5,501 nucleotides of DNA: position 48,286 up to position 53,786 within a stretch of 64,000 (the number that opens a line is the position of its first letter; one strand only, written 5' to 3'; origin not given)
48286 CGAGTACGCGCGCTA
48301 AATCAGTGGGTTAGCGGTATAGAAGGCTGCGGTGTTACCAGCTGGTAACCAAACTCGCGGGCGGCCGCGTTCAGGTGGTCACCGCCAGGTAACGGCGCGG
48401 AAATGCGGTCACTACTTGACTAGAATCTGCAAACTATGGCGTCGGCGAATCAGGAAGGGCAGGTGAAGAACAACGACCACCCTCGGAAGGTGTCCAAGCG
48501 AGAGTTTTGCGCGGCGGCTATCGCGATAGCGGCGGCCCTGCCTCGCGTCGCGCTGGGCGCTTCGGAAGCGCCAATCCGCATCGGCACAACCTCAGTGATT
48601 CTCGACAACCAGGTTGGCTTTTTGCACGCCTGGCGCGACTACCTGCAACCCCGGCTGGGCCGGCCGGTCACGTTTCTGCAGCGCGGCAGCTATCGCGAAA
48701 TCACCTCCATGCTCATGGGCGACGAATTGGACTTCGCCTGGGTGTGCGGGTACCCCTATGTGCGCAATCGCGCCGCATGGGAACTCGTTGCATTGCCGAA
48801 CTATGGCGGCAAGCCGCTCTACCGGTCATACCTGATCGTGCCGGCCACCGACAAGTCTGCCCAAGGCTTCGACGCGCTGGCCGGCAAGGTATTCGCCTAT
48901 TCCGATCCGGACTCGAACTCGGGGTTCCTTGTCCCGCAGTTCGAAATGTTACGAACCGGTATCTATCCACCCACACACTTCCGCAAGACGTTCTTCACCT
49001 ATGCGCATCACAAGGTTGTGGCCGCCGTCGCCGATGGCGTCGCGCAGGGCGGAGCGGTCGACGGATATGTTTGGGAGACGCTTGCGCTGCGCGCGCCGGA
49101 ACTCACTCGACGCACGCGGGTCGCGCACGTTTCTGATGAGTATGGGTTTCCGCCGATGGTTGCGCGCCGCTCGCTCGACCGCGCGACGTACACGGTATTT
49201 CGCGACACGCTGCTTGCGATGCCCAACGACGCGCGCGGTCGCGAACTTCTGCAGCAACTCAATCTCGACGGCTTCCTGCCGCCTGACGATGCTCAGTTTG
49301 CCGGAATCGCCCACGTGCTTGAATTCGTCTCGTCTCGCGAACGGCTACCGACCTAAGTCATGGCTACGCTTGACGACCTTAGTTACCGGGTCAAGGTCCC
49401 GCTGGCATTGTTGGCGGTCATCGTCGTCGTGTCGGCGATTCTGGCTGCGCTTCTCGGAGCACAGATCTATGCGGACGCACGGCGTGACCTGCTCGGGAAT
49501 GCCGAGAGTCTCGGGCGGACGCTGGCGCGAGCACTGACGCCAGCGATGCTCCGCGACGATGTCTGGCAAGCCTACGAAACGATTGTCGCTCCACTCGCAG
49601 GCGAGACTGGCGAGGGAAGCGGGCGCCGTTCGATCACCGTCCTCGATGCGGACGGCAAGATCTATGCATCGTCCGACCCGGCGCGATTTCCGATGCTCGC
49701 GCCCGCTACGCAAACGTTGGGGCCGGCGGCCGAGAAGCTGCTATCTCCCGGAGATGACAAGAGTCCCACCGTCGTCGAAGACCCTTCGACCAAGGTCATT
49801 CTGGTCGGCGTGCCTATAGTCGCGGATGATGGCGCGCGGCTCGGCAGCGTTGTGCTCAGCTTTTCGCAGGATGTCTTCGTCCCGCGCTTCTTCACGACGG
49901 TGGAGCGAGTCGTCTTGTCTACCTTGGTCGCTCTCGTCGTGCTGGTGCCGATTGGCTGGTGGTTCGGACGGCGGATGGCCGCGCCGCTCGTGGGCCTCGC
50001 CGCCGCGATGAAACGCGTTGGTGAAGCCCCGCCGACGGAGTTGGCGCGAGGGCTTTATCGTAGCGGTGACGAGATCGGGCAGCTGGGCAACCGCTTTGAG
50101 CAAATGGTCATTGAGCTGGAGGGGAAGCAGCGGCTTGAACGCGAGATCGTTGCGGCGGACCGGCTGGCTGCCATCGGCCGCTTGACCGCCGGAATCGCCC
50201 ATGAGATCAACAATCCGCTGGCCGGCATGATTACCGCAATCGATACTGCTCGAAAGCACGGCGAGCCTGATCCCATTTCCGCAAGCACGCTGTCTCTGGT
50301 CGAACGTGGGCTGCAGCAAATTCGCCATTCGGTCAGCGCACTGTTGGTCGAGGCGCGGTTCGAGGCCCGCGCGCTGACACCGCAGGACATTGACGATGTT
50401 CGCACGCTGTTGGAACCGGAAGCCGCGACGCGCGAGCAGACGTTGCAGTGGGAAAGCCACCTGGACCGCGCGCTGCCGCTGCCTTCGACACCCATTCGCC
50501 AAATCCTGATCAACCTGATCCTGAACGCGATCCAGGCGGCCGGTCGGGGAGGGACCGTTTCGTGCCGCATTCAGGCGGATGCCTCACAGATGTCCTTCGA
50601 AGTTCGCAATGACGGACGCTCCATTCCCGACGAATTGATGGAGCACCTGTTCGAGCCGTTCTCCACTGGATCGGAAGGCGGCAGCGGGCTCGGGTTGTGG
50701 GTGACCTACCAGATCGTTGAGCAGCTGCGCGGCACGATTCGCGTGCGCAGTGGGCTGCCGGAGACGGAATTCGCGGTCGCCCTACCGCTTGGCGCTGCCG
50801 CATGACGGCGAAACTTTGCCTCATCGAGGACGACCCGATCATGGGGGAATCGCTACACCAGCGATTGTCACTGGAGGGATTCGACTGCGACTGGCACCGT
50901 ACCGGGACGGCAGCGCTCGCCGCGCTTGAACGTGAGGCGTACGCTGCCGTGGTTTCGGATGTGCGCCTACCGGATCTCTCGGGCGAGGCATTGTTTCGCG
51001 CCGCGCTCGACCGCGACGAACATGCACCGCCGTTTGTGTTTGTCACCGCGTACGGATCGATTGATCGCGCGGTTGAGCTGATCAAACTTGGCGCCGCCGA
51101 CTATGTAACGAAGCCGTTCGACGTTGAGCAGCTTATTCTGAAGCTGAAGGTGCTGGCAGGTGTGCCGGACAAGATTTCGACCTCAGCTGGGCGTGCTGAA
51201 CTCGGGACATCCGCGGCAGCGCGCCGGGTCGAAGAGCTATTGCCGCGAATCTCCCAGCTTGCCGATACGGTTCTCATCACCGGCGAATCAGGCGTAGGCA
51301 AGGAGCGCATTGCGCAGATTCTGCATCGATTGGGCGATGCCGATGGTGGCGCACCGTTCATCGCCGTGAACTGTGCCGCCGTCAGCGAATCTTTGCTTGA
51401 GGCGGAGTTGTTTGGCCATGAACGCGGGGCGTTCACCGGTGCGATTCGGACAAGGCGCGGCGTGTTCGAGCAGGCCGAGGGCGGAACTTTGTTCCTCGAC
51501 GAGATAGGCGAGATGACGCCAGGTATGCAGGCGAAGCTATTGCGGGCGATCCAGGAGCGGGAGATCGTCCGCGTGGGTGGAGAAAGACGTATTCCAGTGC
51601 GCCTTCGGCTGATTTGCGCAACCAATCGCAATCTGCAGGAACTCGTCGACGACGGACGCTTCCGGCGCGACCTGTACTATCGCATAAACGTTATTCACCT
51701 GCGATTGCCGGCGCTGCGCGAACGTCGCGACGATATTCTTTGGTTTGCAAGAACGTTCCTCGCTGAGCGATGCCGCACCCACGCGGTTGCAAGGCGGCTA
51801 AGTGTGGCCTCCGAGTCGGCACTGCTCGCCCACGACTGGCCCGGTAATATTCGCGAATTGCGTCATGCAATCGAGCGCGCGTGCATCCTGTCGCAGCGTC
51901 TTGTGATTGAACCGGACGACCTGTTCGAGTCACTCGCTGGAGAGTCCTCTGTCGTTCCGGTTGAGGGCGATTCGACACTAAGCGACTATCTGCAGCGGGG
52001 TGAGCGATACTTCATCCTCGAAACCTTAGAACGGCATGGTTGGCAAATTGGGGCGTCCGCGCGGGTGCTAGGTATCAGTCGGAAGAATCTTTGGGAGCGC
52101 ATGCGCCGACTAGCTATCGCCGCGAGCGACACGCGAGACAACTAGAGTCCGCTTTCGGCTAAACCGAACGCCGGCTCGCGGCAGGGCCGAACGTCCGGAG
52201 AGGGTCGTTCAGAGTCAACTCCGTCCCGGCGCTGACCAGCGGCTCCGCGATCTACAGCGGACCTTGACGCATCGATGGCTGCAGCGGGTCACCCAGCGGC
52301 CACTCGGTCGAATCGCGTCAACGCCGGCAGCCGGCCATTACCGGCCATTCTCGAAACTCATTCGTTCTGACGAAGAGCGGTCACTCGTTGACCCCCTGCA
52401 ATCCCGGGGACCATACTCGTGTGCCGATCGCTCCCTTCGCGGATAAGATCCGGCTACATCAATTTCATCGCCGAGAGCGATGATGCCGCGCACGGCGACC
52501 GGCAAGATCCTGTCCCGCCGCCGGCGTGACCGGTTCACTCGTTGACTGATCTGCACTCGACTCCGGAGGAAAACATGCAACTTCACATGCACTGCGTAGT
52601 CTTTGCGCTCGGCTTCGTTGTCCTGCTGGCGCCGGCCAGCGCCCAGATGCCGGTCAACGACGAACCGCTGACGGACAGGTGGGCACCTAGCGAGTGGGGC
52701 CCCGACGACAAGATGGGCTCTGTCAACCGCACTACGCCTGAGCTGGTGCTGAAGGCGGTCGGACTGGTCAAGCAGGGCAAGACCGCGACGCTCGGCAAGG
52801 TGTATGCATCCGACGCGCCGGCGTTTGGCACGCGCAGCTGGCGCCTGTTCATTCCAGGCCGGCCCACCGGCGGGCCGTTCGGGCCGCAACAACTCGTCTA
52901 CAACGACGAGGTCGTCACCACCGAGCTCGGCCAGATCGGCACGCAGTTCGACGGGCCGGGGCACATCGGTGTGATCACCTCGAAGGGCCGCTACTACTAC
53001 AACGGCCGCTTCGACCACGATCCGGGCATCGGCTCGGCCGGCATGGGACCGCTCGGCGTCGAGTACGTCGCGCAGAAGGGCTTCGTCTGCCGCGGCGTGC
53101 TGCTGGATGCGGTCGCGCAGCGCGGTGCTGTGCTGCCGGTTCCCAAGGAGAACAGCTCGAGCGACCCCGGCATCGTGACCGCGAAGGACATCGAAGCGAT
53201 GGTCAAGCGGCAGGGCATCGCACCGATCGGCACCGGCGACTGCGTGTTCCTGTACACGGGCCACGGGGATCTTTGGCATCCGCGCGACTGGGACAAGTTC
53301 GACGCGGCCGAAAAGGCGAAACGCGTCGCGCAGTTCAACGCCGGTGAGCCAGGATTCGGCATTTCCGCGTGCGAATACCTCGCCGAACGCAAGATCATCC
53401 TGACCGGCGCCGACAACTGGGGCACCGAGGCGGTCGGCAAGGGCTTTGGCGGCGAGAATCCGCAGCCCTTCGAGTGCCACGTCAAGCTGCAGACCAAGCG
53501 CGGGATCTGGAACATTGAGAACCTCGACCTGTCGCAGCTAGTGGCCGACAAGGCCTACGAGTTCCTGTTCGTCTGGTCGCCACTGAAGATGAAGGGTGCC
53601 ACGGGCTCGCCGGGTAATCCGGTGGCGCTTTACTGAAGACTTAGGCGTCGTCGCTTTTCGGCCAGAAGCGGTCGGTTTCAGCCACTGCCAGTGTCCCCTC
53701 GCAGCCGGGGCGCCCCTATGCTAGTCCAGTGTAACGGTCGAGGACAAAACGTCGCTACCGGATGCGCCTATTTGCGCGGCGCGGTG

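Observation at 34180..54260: Family of short palindromic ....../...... units separating single-gene, cassette-like cargo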

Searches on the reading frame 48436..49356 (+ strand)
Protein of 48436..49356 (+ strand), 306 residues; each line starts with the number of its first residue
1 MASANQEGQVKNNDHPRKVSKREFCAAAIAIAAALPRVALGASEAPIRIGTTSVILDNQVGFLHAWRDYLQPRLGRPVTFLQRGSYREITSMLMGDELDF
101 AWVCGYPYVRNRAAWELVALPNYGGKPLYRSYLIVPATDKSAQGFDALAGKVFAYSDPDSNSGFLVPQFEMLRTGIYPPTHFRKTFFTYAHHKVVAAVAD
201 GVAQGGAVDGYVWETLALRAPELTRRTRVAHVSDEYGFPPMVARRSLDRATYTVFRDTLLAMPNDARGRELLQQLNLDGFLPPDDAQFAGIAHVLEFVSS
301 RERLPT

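Call 13: search_protein_families(library=pfam, proteins=[window:48436-49356:+], max_evalue=0.01)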
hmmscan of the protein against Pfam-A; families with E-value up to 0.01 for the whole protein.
window:48436-49356:+ (306 aa): 1 family
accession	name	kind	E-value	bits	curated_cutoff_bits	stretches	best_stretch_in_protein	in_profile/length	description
PF12974.12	Phosphonate-bd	-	1.2e-50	172.7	27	1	65-287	18-241/242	ABC transporter, phosphonate, periplasmic substrate-binding protein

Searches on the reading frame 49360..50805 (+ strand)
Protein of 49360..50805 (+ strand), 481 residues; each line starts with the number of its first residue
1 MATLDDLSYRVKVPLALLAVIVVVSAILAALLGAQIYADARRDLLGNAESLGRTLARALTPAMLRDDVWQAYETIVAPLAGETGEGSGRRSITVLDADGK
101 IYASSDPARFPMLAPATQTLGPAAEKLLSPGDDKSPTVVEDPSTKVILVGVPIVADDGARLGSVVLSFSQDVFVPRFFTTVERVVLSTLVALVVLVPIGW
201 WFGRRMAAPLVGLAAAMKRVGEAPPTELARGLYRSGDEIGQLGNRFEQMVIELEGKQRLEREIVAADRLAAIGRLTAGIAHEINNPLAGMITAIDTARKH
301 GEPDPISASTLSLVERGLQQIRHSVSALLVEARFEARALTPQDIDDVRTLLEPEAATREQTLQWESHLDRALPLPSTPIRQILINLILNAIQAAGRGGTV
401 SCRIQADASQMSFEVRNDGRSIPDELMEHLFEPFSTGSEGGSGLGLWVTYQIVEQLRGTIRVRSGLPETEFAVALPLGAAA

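Call 13: search_protein_families(library=pfam, proteins=[window:49360-50805:+], max_evalue=0.01)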
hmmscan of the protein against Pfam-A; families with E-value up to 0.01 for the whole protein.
window:49360-50805:+ (481 aa): 7 families
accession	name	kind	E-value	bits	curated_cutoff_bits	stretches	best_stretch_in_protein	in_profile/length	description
PF02518.31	HATPase_c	-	7e-22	78.4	26.4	1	377-477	4-109/111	Histidine kinase-, DNA gyrase B-, and HSP90-like ATPase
PF00512.31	HisKA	-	3.4e-09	37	26.9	1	273-336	3-65/66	His Kinase A (phospho-acceptor) domain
PF02743.24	dCache_1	-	8.1e-06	26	45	1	81-173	60-155/240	Cache domain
PF00672.30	HAMP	-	1.2e-05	26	25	1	201-254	1-52/53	HAMP domain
PF17203.10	sCache_3_2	-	1.9e-05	25.2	28.4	1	37-166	3-124/140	Single cache domain 3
PF13581.12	HATPase_c_2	-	0.00018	21.9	27.4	1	386-456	39-112/127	Histidine kinase-like ATPase domain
PF10090.15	HPTransfase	-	0.0084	16.3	22.9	0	361-422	18-75/123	Histidine phosphotransferase C-terminal domain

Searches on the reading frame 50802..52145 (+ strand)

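Call 13: search_protein_families(library=pfam, proteins=[window:50802-52145:+], max_evalue=0.01)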
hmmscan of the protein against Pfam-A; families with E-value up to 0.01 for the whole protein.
window:50802-52145:+ (447 aa): 9 families
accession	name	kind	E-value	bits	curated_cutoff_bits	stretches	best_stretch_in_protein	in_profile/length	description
PF00158.32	Sigma54_activat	-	2.1e-64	216.7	20.2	1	135-300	3-167/168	Sigma-54 interaction domain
PF00072.30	Response_reg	-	1.6e-20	73.8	30.2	1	6-115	2-110/111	Response regulator receiver domain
PF25601.1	AAA_lid_14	-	4.3e-19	68.6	27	1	306-382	1-78/87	AAA+ ATPase lid domain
PF14532.12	Sigma54_activ_2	-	6.1e-19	69.1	25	1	134-305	1-138/138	Sigma-54 interaction domain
PF02954.25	HTH_8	-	9.3e-09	35.3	22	1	401-436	6-41/42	Bacterial regulatory protein, Fis family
PF07728.20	AAA_5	-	5.8e-08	33.3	22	1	157-277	2-124/139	AAA domain (dynein-related subfamily)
PF01078.27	Mg_chelatase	-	0.00029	20.7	20.3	1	213-275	93-157/207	Magnesium chelatase, subunit ChlI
PF00004.35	AAA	-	0.00037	21.4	21.2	1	157-289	1-125/131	ATPase family associated with various cellular activities (AAA)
PF07724.20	AAA_2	-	0.0023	18.4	27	1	157-284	6-133/166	AAA domain (Cdc48 subfamily)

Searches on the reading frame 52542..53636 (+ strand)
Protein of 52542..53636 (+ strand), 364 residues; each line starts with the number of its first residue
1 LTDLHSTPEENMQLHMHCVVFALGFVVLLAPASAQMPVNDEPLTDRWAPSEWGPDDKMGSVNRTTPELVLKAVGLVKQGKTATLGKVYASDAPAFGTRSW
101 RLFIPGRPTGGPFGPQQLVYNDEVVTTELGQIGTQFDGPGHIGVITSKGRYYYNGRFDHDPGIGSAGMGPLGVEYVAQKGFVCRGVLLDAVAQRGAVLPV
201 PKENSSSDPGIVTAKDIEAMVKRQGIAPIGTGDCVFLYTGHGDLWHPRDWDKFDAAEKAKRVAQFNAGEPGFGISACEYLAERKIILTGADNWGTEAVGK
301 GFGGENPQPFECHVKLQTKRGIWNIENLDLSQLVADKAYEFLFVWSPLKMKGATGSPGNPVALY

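Call 13: search_protein_families(library=pfam, proteins=[window:52542-53636:+], max_evalue=0.01)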
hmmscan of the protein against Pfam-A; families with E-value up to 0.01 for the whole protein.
window:52542-53636:+ (364 aa): 1 family
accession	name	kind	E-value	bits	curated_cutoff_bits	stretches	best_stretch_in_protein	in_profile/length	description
PF04199.19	Cyclase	-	6.9e-19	68.9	23.1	1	105-297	17-142/142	Putative cyclase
